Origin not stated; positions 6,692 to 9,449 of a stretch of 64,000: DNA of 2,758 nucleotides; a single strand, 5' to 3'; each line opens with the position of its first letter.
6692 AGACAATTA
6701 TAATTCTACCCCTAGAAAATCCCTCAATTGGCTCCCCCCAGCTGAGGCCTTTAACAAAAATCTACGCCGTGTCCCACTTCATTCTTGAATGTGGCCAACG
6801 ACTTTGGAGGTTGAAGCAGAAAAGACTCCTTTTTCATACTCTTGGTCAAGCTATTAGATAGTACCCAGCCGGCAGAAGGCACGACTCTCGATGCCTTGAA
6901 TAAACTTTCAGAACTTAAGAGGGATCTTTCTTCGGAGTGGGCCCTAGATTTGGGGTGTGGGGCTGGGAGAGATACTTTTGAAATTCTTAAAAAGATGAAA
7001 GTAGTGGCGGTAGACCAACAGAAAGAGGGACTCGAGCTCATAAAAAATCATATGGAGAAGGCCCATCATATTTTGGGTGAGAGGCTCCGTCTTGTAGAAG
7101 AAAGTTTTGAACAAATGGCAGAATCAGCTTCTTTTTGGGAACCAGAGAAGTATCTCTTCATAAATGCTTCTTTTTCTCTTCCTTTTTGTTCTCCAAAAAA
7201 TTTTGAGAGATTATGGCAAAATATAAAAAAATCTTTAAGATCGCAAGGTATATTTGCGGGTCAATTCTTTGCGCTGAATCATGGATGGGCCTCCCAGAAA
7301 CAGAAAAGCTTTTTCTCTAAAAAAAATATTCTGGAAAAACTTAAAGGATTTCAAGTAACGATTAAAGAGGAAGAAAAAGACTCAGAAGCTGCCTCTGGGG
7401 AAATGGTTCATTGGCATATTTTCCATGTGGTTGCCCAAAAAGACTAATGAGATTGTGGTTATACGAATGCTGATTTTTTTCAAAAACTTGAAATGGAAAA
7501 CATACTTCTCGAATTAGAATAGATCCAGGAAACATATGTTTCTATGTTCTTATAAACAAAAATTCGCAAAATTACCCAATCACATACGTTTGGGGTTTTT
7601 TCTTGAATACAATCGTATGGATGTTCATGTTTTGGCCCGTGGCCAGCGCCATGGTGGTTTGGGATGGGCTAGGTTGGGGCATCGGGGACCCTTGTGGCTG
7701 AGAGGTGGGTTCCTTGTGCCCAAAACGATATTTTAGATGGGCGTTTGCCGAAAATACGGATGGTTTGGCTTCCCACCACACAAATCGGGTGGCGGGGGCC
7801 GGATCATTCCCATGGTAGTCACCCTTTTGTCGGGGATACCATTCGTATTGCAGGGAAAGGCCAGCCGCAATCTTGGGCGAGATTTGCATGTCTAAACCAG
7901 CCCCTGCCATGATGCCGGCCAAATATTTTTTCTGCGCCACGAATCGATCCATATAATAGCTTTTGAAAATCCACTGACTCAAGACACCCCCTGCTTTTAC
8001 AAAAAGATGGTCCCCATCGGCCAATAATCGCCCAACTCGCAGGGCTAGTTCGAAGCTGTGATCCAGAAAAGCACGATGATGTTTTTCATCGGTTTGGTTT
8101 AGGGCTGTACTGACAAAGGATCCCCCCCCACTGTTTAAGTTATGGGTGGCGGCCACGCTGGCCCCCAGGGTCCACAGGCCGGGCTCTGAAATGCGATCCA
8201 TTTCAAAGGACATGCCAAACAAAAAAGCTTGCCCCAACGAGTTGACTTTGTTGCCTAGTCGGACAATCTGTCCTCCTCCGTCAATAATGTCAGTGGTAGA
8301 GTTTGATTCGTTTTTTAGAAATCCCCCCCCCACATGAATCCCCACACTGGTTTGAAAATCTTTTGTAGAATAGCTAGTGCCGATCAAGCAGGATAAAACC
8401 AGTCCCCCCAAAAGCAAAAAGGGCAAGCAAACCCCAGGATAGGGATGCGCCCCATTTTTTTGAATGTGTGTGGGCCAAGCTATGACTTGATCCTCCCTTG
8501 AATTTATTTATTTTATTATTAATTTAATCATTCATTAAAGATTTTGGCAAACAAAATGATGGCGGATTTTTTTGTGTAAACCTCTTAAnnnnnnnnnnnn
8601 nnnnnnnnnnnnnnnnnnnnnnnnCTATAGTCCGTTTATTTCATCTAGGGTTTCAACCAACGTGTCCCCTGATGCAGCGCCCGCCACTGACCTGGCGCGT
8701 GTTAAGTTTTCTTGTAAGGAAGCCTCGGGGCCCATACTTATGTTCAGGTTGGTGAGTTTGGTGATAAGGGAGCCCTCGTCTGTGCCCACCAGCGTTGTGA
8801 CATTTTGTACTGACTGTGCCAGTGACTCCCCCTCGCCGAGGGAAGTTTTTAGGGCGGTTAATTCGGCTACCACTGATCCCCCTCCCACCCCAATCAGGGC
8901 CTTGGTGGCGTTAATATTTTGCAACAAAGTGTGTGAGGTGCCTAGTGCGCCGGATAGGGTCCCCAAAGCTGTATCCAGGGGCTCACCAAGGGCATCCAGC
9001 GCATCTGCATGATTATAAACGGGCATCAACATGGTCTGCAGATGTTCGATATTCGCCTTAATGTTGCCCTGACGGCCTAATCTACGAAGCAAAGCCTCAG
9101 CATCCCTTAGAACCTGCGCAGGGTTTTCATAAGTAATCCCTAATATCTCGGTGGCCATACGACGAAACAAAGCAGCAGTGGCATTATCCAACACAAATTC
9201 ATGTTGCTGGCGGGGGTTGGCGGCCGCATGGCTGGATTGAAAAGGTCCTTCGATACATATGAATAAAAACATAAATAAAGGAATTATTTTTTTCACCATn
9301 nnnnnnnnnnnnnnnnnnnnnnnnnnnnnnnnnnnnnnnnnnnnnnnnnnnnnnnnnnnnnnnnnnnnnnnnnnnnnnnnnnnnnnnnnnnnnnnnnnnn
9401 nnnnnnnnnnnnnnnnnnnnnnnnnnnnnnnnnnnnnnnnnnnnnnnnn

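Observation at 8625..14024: Tandem array of four divergent paralogs encoding secreted proteins built from a ~17-18-residue helix/Gly-turn repeat; no family I can name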

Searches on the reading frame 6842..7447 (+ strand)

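Call 26: search_protein_families(library=pfam, proteins=[window:6842-7447:+], max_evalue=0.001)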
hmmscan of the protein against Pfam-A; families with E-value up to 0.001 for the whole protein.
window:6842-7447:+ (201 aa): 5 families
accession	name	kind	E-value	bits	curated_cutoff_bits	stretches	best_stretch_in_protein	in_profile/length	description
PF13649.12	Methyltransf_25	-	3.4e-10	40.9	27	1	35-136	2-97/97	Methyltransferase domain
PF13847.12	Methyltransf_31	-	5.2e-09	36.4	27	1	34-144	7-113/145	Methyltransferase domain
PF08242.18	Methyltransf_12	-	4.1e-07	31.1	30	1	35-138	1-98/98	Methyltransferase domain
PF08241.18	Methyltransf_11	-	1.5e-06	29.2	21.2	1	35-139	1-94/95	Methyltransferase domain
PF03848.20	TehB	-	0.00027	20.9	20.4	1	31-135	31-127/193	Tellurite resistance protein TehB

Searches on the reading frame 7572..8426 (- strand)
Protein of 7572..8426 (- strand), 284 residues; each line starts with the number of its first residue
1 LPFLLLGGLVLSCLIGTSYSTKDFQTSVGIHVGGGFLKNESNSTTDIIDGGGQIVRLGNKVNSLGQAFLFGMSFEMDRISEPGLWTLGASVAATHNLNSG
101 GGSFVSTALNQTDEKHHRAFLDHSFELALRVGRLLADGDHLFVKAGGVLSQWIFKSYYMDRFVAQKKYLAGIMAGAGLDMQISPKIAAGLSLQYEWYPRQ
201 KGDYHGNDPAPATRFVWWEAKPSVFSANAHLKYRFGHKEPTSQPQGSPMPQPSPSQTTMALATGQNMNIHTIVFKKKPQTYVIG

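Call 3: search_protein_families(library=pfam, proteins=[window:7572-8426:-], max_evalue=1)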
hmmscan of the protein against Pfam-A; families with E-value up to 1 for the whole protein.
window:7572-8426:- (284 aa): 1 family
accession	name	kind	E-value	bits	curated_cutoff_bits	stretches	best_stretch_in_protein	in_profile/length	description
PF01389.23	OmpA_membrane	-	0.0012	19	21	1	114-238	66-179/180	OmpA-like transmembrane domain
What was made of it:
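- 7572..8426 (-): Downstream OmpA-like small beta-barrel outer-membrane protein gene. It is syntenic with the array in all three organisms. No terminator separates it from p1. Pfam OmpA_membrane E 1.2e-3, just under the cut-off (call 3).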

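Call 4: search_protein_families(library=ncbifam, proteins=[window:7572-8426:-], max_evalue=1)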
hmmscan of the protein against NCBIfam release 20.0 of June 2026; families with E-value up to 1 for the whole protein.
window:7572-8426:- (284 aa): 0 families

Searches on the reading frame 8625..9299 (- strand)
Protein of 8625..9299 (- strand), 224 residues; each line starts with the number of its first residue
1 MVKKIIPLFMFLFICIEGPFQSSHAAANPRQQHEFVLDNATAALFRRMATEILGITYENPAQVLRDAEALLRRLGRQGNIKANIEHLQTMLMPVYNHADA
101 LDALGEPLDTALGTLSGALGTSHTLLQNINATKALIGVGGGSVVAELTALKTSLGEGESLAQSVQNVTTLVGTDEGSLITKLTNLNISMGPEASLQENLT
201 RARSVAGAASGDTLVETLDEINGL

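Call 3: search_protein_families(library=pfam, proteins=[window:8625-9299:-], max_evalue=1)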
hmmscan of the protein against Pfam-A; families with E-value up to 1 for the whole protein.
window:8625-9299:- (224 aa): 0 families

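Call 4: search_protein_families(library=ncbifam, proteins=[window:8625-9299:-], max_evalue=1)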
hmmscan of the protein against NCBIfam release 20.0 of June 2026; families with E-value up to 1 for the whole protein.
window:8625-9299:- (224 aa): 2 families
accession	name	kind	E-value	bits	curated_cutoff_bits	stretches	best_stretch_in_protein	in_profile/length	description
TIGR01018.1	uS4_arch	equivalog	0.2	11.6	82.25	1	30-91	36-94/162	30S ribosomal protein S4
NF047320.1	morpho_MmpB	equivalog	0.41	10.7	34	1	59-75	9-25/39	morphogenic membrane protein MmpB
